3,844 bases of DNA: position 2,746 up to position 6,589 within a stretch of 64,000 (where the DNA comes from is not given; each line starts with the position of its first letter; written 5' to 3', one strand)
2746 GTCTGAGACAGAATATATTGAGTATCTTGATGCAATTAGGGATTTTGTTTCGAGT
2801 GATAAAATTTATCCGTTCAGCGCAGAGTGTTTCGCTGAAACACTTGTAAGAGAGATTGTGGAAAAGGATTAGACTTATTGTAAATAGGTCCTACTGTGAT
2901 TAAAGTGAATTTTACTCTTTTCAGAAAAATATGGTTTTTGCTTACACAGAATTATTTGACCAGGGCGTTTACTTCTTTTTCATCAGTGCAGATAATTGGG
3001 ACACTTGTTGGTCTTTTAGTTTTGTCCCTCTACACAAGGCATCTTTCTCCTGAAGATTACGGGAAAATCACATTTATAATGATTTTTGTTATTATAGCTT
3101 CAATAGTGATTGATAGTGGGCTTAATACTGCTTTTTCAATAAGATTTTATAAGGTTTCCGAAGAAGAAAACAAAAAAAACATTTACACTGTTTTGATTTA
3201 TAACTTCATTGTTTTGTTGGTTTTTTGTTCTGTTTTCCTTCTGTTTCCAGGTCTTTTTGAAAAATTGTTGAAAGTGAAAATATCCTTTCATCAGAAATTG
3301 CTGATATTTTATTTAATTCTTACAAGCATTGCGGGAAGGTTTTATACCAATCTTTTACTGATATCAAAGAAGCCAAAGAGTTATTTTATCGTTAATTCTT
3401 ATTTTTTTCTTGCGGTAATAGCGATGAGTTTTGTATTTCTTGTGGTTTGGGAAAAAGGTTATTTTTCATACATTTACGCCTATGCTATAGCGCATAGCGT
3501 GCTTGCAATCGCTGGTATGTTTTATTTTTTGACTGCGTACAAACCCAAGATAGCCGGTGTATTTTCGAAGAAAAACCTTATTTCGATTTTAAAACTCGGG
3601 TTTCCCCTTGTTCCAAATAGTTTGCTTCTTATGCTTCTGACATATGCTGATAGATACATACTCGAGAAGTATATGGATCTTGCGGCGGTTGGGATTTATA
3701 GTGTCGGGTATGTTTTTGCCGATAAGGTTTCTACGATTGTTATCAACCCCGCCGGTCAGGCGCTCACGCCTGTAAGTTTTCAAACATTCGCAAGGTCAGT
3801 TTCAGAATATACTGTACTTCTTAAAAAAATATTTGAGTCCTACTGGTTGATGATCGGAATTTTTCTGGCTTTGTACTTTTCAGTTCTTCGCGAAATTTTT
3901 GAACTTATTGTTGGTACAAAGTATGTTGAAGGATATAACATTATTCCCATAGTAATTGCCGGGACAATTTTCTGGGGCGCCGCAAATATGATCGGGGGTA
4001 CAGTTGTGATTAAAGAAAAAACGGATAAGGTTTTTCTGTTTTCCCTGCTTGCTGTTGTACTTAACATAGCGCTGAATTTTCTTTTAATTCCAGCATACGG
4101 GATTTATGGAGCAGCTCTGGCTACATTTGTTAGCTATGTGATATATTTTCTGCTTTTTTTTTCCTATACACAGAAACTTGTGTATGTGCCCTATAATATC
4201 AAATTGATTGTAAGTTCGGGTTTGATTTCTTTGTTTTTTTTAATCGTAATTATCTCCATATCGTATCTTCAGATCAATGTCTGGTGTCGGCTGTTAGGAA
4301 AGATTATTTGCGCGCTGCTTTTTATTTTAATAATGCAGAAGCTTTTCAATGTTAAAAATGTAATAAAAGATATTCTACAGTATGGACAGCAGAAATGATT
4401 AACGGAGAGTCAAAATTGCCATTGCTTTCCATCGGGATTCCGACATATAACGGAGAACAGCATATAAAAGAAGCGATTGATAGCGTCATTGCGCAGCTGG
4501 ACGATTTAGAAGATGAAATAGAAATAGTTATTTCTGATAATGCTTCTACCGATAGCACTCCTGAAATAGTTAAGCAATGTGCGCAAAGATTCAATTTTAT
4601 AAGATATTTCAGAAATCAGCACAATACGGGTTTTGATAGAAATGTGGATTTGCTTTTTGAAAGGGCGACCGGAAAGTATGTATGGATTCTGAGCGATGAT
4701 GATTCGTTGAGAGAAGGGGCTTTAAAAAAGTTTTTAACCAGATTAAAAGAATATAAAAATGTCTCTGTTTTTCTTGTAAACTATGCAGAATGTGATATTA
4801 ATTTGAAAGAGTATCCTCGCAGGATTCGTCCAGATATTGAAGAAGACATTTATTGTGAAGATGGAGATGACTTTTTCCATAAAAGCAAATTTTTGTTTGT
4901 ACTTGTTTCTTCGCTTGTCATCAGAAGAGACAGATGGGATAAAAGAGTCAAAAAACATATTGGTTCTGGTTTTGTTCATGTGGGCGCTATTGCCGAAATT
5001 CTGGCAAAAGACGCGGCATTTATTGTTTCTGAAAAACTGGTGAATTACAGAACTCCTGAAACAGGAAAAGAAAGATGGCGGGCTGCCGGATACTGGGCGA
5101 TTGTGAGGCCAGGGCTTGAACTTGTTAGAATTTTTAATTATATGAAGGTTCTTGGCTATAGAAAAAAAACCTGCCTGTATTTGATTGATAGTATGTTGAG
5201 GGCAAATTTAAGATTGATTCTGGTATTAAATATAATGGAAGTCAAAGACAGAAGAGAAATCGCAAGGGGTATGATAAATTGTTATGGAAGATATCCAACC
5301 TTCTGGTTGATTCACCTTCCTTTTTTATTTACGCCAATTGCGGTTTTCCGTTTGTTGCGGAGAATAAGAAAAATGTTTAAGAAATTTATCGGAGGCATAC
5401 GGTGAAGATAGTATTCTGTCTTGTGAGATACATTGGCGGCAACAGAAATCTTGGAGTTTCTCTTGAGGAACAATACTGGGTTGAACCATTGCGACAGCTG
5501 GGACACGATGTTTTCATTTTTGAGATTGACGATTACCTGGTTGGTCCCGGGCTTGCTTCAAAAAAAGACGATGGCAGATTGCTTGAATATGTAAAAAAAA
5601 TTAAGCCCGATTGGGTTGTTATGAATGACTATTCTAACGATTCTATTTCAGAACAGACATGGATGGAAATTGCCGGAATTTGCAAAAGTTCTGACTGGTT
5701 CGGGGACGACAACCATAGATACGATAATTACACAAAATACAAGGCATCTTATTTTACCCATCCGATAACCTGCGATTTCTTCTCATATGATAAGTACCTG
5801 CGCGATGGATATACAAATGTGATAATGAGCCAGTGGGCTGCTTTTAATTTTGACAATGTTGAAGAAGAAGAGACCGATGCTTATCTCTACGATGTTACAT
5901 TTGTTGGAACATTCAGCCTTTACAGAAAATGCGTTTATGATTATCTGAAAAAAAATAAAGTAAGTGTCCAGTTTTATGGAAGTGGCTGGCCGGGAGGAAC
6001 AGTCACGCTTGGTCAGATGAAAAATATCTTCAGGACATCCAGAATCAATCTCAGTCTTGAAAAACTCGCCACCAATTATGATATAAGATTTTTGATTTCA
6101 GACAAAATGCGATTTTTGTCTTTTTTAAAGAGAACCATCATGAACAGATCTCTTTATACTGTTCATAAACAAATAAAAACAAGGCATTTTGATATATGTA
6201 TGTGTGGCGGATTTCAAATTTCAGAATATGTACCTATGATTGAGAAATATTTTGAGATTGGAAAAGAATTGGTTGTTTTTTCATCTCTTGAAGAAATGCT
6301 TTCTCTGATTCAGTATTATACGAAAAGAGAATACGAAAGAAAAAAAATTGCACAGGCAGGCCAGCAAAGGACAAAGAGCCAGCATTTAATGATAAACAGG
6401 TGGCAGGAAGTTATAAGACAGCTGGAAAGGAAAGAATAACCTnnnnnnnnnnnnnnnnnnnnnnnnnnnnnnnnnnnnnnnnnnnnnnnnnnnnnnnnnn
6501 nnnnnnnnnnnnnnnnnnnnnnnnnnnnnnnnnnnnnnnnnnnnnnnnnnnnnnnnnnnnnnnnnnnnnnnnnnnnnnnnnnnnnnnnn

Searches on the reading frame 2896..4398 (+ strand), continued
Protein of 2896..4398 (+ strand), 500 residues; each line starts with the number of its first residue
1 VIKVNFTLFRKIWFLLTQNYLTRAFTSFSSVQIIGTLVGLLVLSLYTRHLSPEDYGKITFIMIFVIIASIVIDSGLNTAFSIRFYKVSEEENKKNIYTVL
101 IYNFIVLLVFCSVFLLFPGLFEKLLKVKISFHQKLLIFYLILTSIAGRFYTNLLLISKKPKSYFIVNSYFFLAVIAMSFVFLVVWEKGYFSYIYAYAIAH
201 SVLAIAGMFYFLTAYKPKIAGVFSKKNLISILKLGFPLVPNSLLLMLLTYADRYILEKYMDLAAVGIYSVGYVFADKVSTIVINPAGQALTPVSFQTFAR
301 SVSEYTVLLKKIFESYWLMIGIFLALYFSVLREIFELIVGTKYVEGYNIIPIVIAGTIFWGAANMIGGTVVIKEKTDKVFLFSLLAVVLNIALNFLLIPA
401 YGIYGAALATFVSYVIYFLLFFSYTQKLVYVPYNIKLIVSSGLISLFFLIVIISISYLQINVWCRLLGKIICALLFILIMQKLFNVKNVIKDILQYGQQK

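Call 52: search_solved_structures(query=A2, max_evalue=1)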
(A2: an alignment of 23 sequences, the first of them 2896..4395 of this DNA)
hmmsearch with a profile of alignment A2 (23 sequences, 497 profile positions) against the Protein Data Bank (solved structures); distinct sequences matched with E-value up to 1: 1.
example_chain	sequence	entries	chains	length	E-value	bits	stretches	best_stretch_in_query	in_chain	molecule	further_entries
9g95_A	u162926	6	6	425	0.015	17.3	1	252-418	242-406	Lipid III flippase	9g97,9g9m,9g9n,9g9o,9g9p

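Call 73: find_related_loci(query=A2, collection=metagenome_contigs, flank=8000)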
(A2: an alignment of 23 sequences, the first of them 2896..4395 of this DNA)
Query A2 (500 aa) in metagenome_contigs; peptide patterns used: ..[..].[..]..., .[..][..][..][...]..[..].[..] (x = any residue, [..] = any of these).
383 stretches matched a pattern; 25 encode a relative of the query (tblastn E <= 1e-3); 25 distinct loci.
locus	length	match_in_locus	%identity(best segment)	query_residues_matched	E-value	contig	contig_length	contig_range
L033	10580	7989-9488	64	1-500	0e+0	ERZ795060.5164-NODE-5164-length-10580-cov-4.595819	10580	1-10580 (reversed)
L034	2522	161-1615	59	16-500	1e-179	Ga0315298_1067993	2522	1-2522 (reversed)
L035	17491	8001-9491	49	4-500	4e-156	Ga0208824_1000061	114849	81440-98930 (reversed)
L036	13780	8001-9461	49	11-497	8e-145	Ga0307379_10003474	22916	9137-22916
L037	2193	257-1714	49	11-497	1e-144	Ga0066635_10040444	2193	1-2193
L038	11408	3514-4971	49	11-497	3e-135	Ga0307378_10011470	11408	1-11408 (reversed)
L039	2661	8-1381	50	39-497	1e-138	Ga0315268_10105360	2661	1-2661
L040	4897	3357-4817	47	10-497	3e-130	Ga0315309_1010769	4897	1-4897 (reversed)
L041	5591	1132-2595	45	11-498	3e-122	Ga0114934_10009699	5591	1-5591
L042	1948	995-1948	60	10-328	5e-125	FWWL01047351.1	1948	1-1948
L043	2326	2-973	60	177-500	5e-118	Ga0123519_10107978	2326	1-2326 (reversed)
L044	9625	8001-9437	40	17-495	3e-103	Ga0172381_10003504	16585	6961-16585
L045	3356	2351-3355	48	11-345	3e-100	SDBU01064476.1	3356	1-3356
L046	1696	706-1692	44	11-339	9e-92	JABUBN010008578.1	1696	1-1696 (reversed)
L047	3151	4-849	51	215-496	1e-85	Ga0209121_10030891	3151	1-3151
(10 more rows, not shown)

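Call 77: search_protein_families(library=pfam, proteins=[L035:6979-8004:+, L036:5899-6771:+, L036:7177-7758:+], max_evalue=0.001)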
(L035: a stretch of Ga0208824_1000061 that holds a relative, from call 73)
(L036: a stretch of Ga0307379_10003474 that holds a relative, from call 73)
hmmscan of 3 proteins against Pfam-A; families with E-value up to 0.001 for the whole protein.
L035:6979-8004:+ (341 aa): 1 family
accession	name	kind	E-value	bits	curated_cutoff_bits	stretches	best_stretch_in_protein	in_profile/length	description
PF05050.19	Methyltransf_21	-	2.5e-22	80.2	22.7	1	129-296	1-172/173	Methyltransferase FkbM domain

L036:5899-6771:+ (290 aa): 1 family
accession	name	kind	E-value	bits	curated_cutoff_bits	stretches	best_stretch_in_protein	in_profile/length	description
PF05050.19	Methyltransf_21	-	1.9e-20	74.1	22.7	1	92-261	1-172/173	Methyltransferase FkbM domain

L036:7177-7758:+ (193 aa): 2 families
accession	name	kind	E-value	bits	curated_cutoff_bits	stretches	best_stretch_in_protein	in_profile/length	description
PF05050.19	Methyltransf_21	-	3.4e-19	70.1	22.7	1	57-191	1-139/173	Methyltransferase FkbM domain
PF05575.17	V_cholerae_RfbT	-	3.9e-05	23.5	27.9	1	49-182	77-208/286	Vibrio cholerae RfbT protein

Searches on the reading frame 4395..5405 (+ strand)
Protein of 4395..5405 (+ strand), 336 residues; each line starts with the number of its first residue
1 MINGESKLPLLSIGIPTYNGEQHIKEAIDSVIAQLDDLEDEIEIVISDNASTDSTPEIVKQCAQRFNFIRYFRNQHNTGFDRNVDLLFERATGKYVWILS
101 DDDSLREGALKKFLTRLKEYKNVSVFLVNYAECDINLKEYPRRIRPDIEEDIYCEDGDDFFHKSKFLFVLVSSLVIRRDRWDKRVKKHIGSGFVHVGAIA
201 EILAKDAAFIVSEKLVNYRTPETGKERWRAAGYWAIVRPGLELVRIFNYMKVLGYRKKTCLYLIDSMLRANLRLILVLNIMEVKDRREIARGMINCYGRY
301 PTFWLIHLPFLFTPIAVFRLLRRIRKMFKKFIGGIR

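Call 3: search_protein_families(library=pfam, proteins=[window:4395-5405:+], max_evalue=0.01)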
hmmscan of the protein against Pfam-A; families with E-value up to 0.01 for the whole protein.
window:4395-5405:+ (336 aa): 3 families
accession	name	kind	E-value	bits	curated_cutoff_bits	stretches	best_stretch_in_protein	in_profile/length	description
PF00535.33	Glycos_transf_2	-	4.3e-29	102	23.3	1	12-156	1-140/168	Glycosyl transferase family 2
PF13641.12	Glyco_tranf_2_3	-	2.7e-07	31.3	27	1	11-123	3-116/230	Glycosyltransferase like family 2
PF10111.15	Glyco_tranf_2_2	-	0.00061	19.8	27.3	1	13-115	2-104/276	Glycosyltransferase like family 2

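Call 9: search_protein_families(library=ncbifam, proteins=[window:4395-5405:+], max_evalue=0.01)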
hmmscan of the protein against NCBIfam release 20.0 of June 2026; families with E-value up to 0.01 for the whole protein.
window:4395-5405:+ (336 aa): 22 families
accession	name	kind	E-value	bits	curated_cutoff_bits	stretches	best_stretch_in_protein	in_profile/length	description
NF050050.1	ProtGlycPglI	equivalog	9.9e-18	64.5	500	1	9-119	2-110/306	GalNAc(5)-diNAcBac-PP-undecaprenol beta-1,3-glucosyltransferase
NF047683.1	TeichurnBiosyTuaG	equivalog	2.5e-15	56.8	400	1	8-123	5-117/252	teichuronic acid biosynthesis protein TuaG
NF007482.0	PRK10073.1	equivalog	1.2e-13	50.8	423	1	6-115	3-108/334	glycosyltransferase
NF038302.1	EPS_HpsE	equivalog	1.5e-13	50.4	300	1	11-188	3-182/307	hormogonium polysaccharide biosynthesis glycosyltransferase HpsE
TIGR03111.1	glyc2_xrt_Gpos1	hypoth_equivalog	2.4e-11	43.1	363.95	1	6-124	46-163/439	TIGR03111 family XrtG-associated glycosyltransferase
NF053739.1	GlytfEpsEBac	equivalog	3.4e-11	42.6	450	1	11-132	3-125/265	glycosyltransferase EpsE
TIGR03937.1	PgaC_IcaA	equivalog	1.2e-09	37.7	422.3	1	6-123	42-156/407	poly-beta-1,6-N-acetyl-D-glucosamine synthase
NF041875.1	EPS_EpsD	equivalog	6.7e-09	35.6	370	1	11-123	1-110/325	exopolysaccharide biosynthesis glycosyltransferase EpsD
TIGR04440.1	glyco_TIGR04440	domain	1.8e-08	34.4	70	1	12-188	3-179/215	TIGR00180 family glycosyltransferase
NF047588.1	GlcsyltransPgfSStrep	equivalog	2.9e-08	33.3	500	1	11-119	3-112/308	glycosyltransferase PgfS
NF007453.0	PRK10018.1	equivalog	3.2e-08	33.6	382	1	8-135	5-129/280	colanic acid biosynthesis glycosyltransferase WcaA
TIGR04283.1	glyco_like_mftF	equivalog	4.2e-08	33.1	182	1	11-126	1-107/221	TIGR04283 family arsenosugar biosynthesis glycosyltransferase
TIGR04017.1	WcaA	equivalog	6.8e-08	32.4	495.75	1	8-135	4-128/279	colanic acid biosynthesis glycosyltransferase WcaA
TIGR04195.1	S_glycosyl_SunS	equivalog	1.4e-06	27.5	350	1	6-107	54-146/421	SunS family peptide S-glycosyltransferase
NF007986.1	PRK10714.1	equivalog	1.7e-05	24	529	1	11-100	8-98/316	undecaprenyl-phosphate 4-deoxy-4-formamido-L-arabinose transferase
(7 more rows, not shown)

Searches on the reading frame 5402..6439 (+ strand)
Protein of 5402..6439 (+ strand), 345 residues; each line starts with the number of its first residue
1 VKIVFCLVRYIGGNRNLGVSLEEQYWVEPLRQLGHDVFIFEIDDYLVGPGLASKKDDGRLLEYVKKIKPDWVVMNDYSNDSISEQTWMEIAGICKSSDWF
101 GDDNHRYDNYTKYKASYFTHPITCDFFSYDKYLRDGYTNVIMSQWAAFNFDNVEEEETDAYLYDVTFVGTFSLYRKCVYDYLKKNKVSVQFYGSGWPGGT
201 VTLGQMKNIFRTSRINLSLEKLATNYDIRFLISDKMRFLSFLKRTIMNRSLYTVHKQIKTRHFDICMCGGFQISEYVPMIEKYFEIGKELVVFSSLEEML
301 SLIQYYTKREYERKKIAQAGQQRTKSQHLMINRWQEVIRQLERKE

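Call 3: search_protein_families(library=pfam, proteins=[window:5402-6439:+], max_evalue=0.01)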
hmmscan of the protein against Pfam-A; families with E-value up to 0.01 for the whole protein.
window:5402-6439:+ (345 aa): 1 family
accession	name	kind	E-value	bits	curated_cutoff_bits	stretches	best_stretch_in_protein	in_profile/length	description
PF13524.12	Glyco_trans_1_2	-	3.3e-24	85.9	25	1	184-338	11-143/144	Glycosyl transferase-like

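Call 9: search_protein_families(library=ncbifam, proteins=[window:5402-6439:+], max_evalue=0.01)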
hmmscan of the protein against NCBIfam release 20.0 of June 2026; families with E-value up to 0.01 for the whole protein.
window:5402-6439:+ (345 aa): 1 family
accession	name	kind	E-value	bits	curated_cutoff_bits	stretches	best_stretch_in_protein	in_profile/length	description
NF041101.1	manno_glu_gly_synth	equivalog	3.8e-05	22.6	640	0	236-301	363-428/431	mannosylglucosylglycerate synthase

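Call 39: search_protein_representatives(protein=window:5402-6436:+)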
Query: 345 residues. Proteins with E-value up to 0.001 (for the whole library): 4825; up to 1e-10: 898; up to 1e-30: 96. The best 150 are listed.
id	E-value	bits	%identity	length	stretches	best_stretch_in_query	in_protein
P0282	1.0e-194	663.4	80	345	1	1-344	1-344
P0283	1.7e-99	350.3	47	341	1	1-339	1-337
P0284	7.1e-95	335.1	48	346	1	2-339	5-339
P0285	8.8e-54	200.0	37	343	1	1-344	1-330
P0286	1.6e-50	189.2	35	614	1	6-345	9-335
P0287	5.9e-48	180.8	36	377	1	1-343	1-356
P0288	1.2e-47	179.8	67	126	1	219-344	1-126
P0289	1.9e-47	179.1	36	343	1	2-342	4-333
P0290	4.5e-46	174.6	35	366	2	1-246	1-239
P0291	2.0e-45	172.5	34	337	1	3-341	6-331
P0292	3.1e-45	171.9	32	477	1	3-340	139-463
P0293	6.7e-45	170.7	40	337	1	61-343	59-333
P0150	9.5e-45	170.2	34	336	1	1-338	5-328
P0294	4.0e-44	168.2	35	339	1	1-339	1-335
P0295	1.5e-43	166.3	36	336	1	29-342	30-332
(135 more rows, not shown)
